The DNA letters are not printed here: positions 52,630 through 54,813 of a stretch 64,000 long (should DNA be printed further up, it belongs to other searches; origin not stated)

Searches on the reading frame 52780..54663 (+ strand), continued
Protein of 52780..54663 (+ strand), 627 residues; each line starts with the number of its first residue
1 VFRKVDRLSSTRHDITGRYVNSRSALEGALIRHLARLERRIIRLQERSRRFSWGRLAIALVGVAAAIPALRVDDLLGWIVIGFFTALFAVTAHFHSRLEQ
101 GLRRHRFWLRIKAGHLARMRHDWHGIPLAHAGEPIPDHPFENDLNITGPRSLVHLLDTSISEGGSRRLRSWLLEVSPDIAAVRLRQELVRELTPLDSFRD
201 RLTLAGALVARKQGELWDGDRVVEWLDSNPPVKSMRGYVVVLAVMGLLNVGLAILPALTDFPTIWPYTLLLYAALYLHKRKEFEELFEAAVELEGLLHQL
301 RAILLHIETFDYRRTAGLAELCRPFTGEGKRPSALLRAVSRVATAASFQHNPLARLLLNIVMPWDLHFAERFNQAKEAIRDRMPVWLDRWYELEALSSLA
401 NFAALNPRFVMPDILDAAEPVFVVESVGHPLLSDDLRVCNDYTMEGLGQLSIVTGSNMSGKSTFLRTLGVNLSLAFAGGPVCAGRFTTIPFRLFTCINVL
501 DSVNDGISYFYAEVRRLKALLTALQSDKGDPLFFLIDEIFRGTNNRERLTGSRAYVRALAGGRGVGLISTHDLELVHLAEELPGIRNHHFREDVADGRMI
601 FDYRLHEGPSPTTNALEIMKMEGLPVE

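Call 19: find_related_loci(query=A1, collection=genome_contigs, flank=8000)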
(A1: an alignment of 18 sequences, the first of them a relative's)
Query A1 (608 aa) in genome_contigs; peptide patterns used: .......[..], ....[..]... (x = any residue, [..] = any of these).
600 stretches matched a pattern (row limit reached: there are more); 599 encode a relative of the query (tblastn E <= 1e-3); the best 80 are kept; 80 distinct loci.
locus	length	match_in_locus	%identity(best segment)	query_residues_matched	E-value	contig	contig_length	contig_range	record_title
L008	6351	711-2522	51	9-608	0e+0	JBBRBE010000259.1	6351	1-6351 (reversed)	MAG: Chloroflexia bacterium isolate Co_metawrap_2330 Cmw_2330_k141_6266323_length_6351_cov_9.9942, whole genome shotgun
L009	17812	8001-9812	49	10-608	4e-176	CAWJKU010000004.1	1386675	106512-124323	MAG: uncultured Chloroflexia bacterium isolate MFD05942.bin.2.42 genome assembly, contig: contig_65684, whole genome sho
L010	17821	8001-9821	49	10-608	5e-174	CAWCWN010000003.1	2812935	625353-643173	MAG: uncultured Chloroflexia bacterium isolate MFD05377.bin.2.163 genome assembly, contig: contig_36185, whole genome sh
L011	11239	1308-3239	49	3-608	4e-173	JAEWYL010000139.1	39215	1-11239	MAG: Chloroflexota bacterium isolate OH_SFB_172 k127_1331946, whole genome shotgun sequence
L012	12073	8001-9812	47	1-608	1e-171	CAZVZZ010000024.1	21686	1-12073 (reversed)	MAG TPA_asm: uncultured Cytophagia bacterium isolate SRP173033_co3_202 genome assembly, contig: NODE_2802_length_21686_c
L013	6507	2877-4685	47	11-608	9e-173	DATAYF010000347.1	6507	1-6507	MAG TPA_asm: Ktedonobacteraceae bacterium isolate SMAG_U5672 k141_302600, whole genome shotgun sequence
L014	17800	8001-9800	45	11-608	1e-170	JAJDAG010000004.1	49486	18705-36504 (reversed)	MAG: candidate division KSB1 bacterium isolate OFTM72 OFTM72_3, whole genome shotgun sequence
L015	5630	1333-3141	47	10-608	7e-173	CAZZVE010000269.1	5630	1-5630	MAG: uncultured Ktedonobacterales bacterium isolate Brown_J.bin.2 genome assembly, contig: NODE_7807_length_5630_cov_13.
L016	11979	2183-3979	46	7-608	4e-169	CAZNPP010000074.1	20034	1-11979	MAG TPA_asm: uncultured Chloracidobacterium sp. isolate SRP217488_co1_154 genome assembly, contig: NODE_1595_length_2003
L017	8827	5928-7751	46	11-608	2e-168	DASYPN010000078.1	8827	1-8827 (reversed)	MAG TPA_asm: Pyrinomonadaceae bacterium isolate SMAG_U4457 k141_1822384, whole genome shotgun sequence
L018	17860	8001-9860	47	1-608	4e-167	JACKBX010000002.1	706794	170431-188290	MAG: Ardenticatenaceae bacterium isolate HK-STAS-CHLO-32 HK-STAS-CHLO-32_2, whole genome shotgun sequence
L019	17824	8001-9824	45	3-607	8e-162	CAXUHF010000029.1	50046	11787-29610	MAG TPA_asm: uncultured Ktedonobacteraceae bacterium isolate public_SRR14722078_metawrap_bin.4 genome assembly, contig:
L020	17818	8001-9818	46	1-607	2e-160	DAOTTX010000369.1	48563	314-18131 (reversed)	MAG TPA_asm: Anaerolineae bacterium isolate F14_29 k111_4982289, whole genome shotgun sequence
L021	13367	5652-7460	44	13-607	4e-160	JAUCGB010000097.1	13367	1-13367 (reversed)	Anaerolineales bacterium HSG24 NODE_229_length_13367, whole genome shotgun sequence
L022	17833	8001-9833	49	2-608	6e-176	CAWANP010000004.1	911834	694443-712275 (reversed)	MAG: uncultured Chloroflexia bacterium isolate MFD03804.bin.1.93 genome assembly, contig: contig_2586, whole genome shot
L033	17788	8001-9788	45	15-608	2e-148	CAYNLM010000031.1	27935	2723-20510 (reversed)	MAG TPA_asm: uncultured Nitrospira sp. isolate SRP093762_co1_58 genome assembly, contig: NODE_1020_length_27935_cov_9.20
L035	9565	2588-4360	46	11-607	3e-148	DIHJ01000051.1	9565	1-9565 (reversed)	MAG TPA_asm: Nitrospira sp. UBA5699 UBA5699_contig_2289, whole genome shotgun sequence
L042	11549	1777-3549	44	11-607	8e-142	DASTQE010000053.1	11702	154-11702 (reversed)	MAG TPA_asm: Nitrospira sp. isolate SMAG_U2215 k141_695815, whole genome shotgun sequence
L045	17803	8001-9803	42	10-608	7e-140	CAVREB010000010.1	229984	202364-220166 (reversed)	MAG: uncultured Nitrospiraceae bacterium isolate MFD10007.bin.1.59 genome assembly, contig: contig_62644, whole genome s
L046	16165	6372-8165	43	7-607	1e-139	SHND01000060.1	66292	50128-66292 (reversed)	MAG: Chloroflexota bacterium isolate Bin6 c_000000000122, whole genome shotgun sequence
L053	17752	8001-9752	43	16-608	5e-135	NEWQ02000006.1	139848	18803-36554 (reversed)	MAG: Nitrospira sp. CG24D Nitrospira_sp_RSF21_CG24_D_6, whole genome shotgun sequence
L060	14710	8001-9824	43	17-607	3e-132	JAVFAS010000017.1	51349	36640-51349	MAG: Bacteroidota bacterium isolate BF4_97 NODE_1805_length_51349_cov_10.155617_Biofilm4, whole genome shotgun sequence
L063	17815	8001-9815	42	8-608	5e-130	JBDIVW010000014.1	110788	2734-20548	MAG: Nitrospiraceae bacterium isolate Bin_25 NODE_125_length_110788_cov_12.797941, whole genome shotgun sequence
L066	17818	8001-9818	43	2-608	1e-145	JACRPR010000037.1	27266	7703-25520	MAG: Chloroflexi bacterium isolate NC_groundwater_1992_Pr3_S-0.65um_56_3 SR2-18-Sp65_coassembly_scaffold_123567, whole g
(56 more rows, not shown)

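Call 22: search_protein_families(library=pfam, proteins=[L045:7032-8144:-, L035:1687-2526:+, L042:356-949:-, L045:5861-6694:-, L063:11932-15732:+, L033:14053-15783:-, L046:10256-14239:-, L066:11830-14100:+, L053:11120-12250:+, L060:10120-12879:-], max_evalue=0.001)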
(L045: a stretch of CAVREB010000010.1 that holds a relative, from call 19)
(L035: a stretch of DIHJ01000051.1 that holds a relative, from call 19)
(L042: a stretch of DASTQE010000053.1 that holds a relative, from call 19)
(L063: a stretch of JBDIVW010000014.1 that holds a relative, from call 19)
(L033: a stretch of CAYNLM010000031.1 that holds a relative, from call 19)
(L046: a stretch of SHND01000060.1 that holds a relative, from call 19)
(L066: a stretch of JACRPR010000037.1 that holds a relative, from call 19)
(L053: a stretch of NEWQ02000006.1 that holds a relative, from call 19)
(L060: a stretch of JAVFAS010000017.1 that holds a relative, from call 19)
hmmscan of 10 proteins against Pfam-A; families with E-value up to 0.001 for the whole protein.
L045:7032-8144:- (370 aa): 5 families
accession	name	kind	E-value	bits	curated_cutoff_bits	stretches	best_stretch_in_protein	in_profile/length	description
PF06325.19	PrmA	-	2.2e-57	195.2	22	1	141-358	80-292/296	Ribosomal protein L11 methyltransferase (PrmA)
PF13649.12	Methyltransf_25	-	2.9e-07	31.5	27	1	226-296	1-70/97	Methyltransferase domain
PF05175.20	MTS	-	8.3e-05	22.7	23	1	208-272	19-82/170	Methyltransferase small domain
PF08241.18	Methyltransf_11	-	0.00017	22.6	21.2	1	227-286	1-55/95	Methyltransferase domain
PF13847.12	Methyltransf_31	-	0.00021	21.4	27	1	221-285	2-67/145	Methyltransferase domain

L035:1687-2526:+ (279 aa): 0 families

L042:356-949:- (197 aa): 1 family
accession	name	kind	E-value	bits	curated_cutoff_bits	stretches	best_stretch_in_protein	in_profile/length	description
PF03473.23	MOSC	-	1.5e-20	73.8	22.7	1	77-189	2-119/120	MOSC domain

L045:5861-6694:- (277 aa): 7 families
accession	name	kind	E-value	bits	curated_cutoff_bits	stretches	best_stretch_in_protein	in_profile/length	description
PF13649.12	Methyltransf_25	-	7.1e-16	59.1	27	1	105-199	1-96/97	Methyltransferase domain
PF13847.12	Methyltransf_31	-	1.6e-14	54.3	27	1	103-206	5-111/145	Methyltransferase domain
PF08241.18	Methyltransf_11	-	1.4e-13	51.7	21.2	1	106-201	1-92/95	Methyltransferase domain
PF08242.18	Methyltransf_12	-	1.7e-12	48.3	30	1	106-199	1-95/98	Methyltransferase domain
PF13489.12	Methyltransf_23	-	1.1e-10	41.9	27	1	98-258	18-160/164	Methyltransferase domain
PF05175.20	MTS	-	2.8e-08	34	23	1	97-176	27-105/170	Methyltransferase small domain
PF01209.24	Ubie_methyltran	-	4.6e-06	26.6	20.1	1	104-218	50-165/233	ubiE/COQ5 methyltransferase family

L063:11932-15732:+ (1266 aa): 4 families
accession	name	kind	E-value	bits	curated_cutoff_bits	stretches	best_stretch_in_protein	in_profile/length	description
PF00501.34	AMP-binding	-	6.4e-66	223.1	29.9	1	746-1118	4-384/384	AMP-binding enzyme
PF07690.21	MFS_1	-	7.9e-29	101.1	33.4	2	140-492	4-346/347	Major Facilitator Superfamily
PF01553.26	Acyltransferase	-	6e-26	91.3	23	1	546-672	1-130/132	Acyltransferase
PF05977.19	MFS_3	-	3.2e-11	42.8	27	1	184-518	52-386/524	Transmembrane secretion effector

L033:14053-15783:- (576 aa): 0 families

L046:10256-14239:- (1327 aa): 9 families
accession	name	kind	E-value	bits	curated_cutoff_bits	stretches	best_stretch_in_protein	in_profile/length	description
PF13185.12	GAF_2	-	9.6e-62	207.6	28.6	4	176-317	2-136/136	GAF domain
PF01590.32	GAF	-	1.5e-53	181.3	22.4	4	529-664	5-133/133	GAF domain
PF13492.12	GAF_3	-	1.9e-45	154.9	27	4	529-666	5-129/129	GAF domain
PF00072.30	Response_reg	-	4.3e-45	152.9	30.2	2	1087-1199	1-110/111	Response regulator receiver domain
PF02518.31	HATPase_c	-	6.2e-28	97.9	26.4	1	798-923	1-109/111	Histidine kinase-, DNA gyrase B-, and HSP90-like ATPase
PF00512.31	HisKA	-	3.4e-23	81.9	26.9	1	686-751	1-66/66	His Kinase A (phospho-acceptor) domain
PF01627.28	Hpt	-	2.7e-14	53.6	24.6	1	1237-1319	1-83/84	Hpt domain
PF15714.11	SpoVT_C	-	1.3e-05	25.7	27.5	0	88-143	69-124/128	Stage V sporulation protein T C-terminal, transcription factor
PF11849.14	DUF3369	-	0.00049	20.8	27.2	0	634-670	130-165/168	Domain of unknown function (DUF3369)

L066:11830-14100:+ (756 aa): 3 families
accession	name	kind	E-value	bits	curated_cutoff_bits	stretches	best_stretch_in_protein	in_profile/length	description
PF03781.23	FGE-sulfatase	-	1e-60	206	23.3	1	498-752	3-254/255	Sulfatase-modifying factor enzyme 1-like domain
PF07693.20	KAP_NTPase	-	9.8e-36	123.9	20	1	29-354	1-287/293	KAP family P-loop domain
PF13401.12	AAA_22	-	0.00027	21.7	27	0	51-128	8-64/130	AAA domain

L053:11120-12250:+ (376 aa): 0 families

L060:10120-12879:- (919 aa): 11 families
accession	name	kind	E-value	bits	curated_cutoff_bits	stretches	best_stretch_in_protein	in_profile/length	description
PF00270.35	DEAD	-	7e-23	81.6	26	1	52-211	3-164/167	DEAD/DEAH box helicase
PF00271.37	Helicase_C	-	4.9e-21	75.5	23.5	1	246-352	2-110/110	Helicase conserved C-terminal domain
PF14493.12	HTH_40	-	6.1e-18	65.3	27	1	823-908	4-89/89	Helix-turn-helix domain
PF00570.28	HRDC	-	1.3e-14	54.3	23.8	1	730-794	4-68/68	HRDC domain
PF09382.16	RQC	-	1.4e-12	47.9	23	1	622-705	14-97/114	RQC domain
PF16124.10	RecQ_Zn_bind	-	9e-12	46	25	1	553-600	18-66/66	RecQ zinc-binding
PF12802.13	MarR_2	-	1.5e-05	25.5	27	0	827-860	14-49/61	MarR family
PF01047.28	MarR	-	2.4e-05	24.6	24.6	0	408-443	18-52/59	MarR family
PF13545.12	HTH_Crp_2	-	2.4e-05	24.6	27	0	474-529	3-58/70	Crp-like helix-turn-helix domain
PF00633.29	HHH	-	0.00017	21.7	24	1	764-785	5-26/30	Helix-hairpin-helix motif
PF13412.12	HTH_24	-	0.00017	21.5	21.9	0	831-859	17-45/48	Winged helix-turn-helix DNA-binding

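Call 24: find_encoding_contigs(protein=P0004, flank=6000, max_places=2)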
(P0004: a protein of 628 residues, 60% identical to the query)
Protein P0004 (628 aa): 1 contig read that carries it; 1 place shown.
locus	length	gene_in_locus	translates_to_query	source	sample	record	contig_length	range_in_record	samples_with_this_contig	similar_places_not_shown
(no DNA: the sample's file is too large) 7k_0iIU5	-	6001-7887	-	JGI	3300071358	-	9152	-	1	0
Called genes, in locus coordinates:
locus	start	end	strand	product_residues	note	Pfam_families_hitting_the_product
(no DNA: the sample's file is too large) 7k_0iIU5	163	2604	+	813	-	PF25778:DUF7948, PF06739:SBBP (weak)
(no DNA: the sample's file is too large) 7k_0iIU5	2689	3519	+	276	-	PF00583:Acetyltransf_1, PF13508:Acetyltransf_7 (faint), PF08445:FR47 (weak)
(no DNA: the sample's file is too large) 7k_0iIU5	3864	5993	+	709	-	PF01590:GAF, PF13185:GAF_2 (weak), PF00989:PAS (weak), PF08447:PAS_3, PF13426:PAS_9 (weak), PF00512:HisKA, PF02518:HATPase_c, PF00072:Response_reg, +1 more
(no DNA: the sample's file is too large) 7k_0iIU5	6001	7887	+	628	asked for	PF00488:MutS_V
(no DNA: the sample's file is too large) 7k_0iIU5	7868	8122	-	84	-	?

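Call 25: find_encoding_contigs(protein=P0011, flank=6000, max_places=2)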
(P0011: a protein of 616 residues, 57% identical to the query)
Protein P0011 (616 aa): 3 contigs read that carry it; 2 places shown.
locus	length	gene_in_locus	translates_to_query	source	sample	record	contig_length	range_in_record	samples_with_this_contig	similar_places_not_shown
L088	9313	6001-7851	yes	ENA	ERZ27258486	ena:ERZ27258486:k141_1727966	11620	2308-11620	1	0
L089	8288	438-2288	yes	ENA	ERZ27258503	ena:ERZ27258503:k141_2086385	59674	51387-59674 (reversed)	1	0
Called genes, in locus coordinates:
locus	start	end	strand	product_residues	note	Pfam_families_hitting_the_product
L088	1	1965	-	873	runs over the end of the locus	-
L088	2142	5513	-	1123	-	PF13191:AAA_16, PF13401:AAA_22 (weak)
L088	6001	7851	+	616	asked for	PF00488:MutS_V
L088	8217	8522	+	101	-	PF03992:ABM (weak), PF07110:EthD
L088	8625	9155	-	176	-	PF00588:SpoU_methylase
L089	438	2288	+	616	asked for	PF00488:MutS_V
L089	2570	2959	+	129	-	PF03992:ABM (weak), PF07110:EthD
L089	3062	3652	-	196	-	PF00588:SpoU_methylase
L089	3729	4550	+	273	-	PF01553:Acyltransferase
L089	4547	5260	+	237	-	-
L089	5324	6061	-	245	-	-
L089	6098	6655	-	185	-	PF13505:OMP_b-brl (weak), PF13568:OMP_b-brl_2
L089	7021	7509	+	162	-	PF00011:HSP20, PF17886:ArsA_HSP20 (weak)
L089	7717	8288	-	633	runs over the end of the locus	PF14344:DUF4397 (faint)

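Call 26: find_encoding_contigs(protein=P0002, flank=6000, max_places=2)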
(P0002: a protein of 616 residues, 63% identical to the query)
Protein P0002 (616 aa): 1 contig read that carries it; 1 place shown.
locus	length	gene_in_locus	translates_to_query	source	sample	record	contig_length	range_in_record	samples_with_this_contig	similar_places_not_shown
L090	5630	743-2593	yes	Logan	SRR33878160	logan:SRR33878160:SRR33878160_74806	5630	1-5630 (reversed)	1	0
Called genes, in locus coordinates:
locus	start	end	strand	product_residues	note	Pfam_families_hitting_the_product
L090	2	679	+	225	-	?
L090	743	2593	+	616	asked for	PF00488:MutS_V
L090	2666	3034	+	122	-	-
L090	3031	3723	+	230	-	PF08713:DNA_alkylation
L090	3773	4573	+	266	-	-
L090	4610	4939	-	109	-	PF04993:TfoX_N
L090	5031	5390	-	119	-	PF16247:DUF4904 (weak), PF12680:SnoaL_2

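Call 41: search_solved_structures(query=A1, max_evalue=0.001)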
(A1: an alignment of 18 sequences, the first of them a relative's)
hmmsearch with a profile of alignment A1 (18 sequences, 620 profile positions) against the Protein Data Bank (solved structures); distinct sequences matched with E-value up to 0.001: 37.
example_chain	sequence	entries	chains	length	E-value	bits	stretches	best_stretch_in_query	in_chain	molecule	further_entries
5x9w_A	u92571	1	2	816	3.4e-28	101.5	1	360-617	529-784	DNA mismatch repair protein MutS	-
5yk4_A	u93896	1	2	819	3.5e-28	101.5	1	360-617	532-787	DNA mismatch repair protein MutS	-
1wbb_A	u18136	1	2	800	5.7e-27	97.5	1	374-616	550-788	DNA MISMATCH REPAIR PROTEIN MUTS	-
1wbd_A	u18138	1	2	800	5.7e-27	97.5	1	374-616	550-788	DNA MISMATCH REPAIR PROTEIN MUTS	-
1e3m_A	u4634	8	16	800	5.7e-27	97.5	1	374-616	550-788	DNA MISMATCH REPAIR PROTEIN MUTS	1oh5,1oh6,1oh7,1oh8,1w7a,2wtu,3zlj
1wb9_A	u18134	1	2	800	5.7e-27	97.5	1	374-616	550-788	DNA MISMATCH REPAIR PROTEIN MUTS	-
7oto_B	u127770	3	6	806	5.9e-27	97.5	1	374-616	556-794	DNA mismatch repair protein MutS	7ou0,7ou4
5akb_A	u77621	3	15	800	7e-27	97.2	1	374-616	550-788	DNA MISMATCH REPAIR PROTEIN MUTS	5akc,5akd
6i5f_A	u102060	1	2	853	7.4e-27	97.1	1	374-616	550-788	DNA mismatch repair protein MutS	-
7ai5_A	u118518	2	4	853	7.4e-27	97.1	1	374-616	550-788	DNA mismatch repair protein MutS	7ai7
7ou2_A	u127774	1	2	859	7.6e-27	97.1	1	374-616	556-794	DNA mismatch repair protein MutS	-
7ai6_A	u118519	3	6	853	9.1e-27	96.8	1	374-616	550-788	DNA mismatch repair protein MutS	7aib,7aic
3k0s_A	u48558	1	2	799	5.4e-26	94.3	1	374-616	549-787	DNA mismatch repair protein mutS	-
1ng9_A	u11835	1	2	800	6.5e-26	94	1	374-616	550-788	DNA mismatch repair protein MutS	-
1ewr_A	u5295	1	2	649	7.7e-25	90.5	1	375-614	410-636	DNA MISMATCH REPAIR PROTEIN MUTS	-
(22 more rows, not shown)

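Call 47: list_cluster_members(proteins=[P0001, P0121, P0003, P0002])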
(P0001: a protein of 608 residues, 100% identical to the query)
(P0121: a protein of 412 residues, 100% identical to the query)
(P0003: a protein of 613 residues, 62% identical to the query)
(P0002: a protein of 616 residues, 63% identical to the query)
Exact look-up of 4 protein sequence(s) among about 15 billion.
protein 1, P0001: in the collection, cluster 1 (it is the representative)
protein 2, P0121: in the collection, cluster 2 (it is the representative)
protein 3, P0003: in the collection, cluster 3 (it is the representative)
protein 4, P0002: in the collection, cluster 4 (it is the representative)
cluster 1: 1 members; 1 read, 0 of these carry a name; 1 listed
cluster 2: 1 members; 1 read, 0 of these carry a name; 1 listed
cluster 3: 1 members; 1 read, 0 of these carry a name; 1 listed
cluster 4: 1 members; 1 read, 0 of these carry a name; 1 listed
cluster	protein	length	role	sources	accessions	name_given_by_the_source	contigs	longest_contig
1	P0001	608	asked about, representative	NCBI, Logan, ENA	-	-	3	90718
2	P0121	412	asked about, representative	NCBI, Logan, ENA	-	-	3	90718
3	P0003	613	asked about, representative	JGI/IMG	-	-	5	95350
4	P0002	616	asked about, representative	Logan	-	-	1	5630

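Call 48: predict_structure(alignment_id=A1)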
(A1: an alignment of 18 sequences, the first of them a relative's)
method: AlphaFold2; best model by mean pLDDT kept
length: 608 residues; sequences in the alignment: 18
mean_pLDDT: 88.6   pTM: 0.88
mean pLDDT of the five models: 88.6, 87.7, 87.1, 86.1, 85.6
residues with pLDDT >= 90: 390; 70-90: 174; 50-70: 38; < 50: 6
segments of 3 or more residues with pLDDT < 50: 482-485
pLDDT, mean of each block of 10 residues (from residue 1): 79 97 96 95 94 93 96 95 95 96 91 82 92 95 95 95 98 96 93 82 94 89 91 88 86 90 87 92 93 94 88 90 85 73 87 93 94 98 96 94 97 92 94 82 93 98 98 88 52 83 84 90 66 88 89 81 89 73 85 61 62
secondary structure, 60 per line:
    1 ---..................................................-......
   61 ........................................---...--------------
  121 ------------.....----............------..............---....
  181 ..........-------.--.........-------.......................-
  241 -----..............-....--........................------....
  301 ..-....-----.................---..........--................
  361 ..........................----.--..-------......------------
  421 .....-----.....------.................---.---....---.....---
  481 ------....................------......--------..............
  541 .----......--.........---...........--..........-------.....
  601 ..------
elements in order: H4-53 H55-100 H133-137 H143-153 H160-173 H177-190 H201-209 H217-239 H246-259 H261-264 H267-290 H297-302 H304-307 H313-329 H333-342 H345-386 E403-408 E421-425 E431-435 H442-458 E466-469 E473-477 H487-506 E513-518 H527-541 E546-551 H554-562 E566-576 E579-588 H596-602
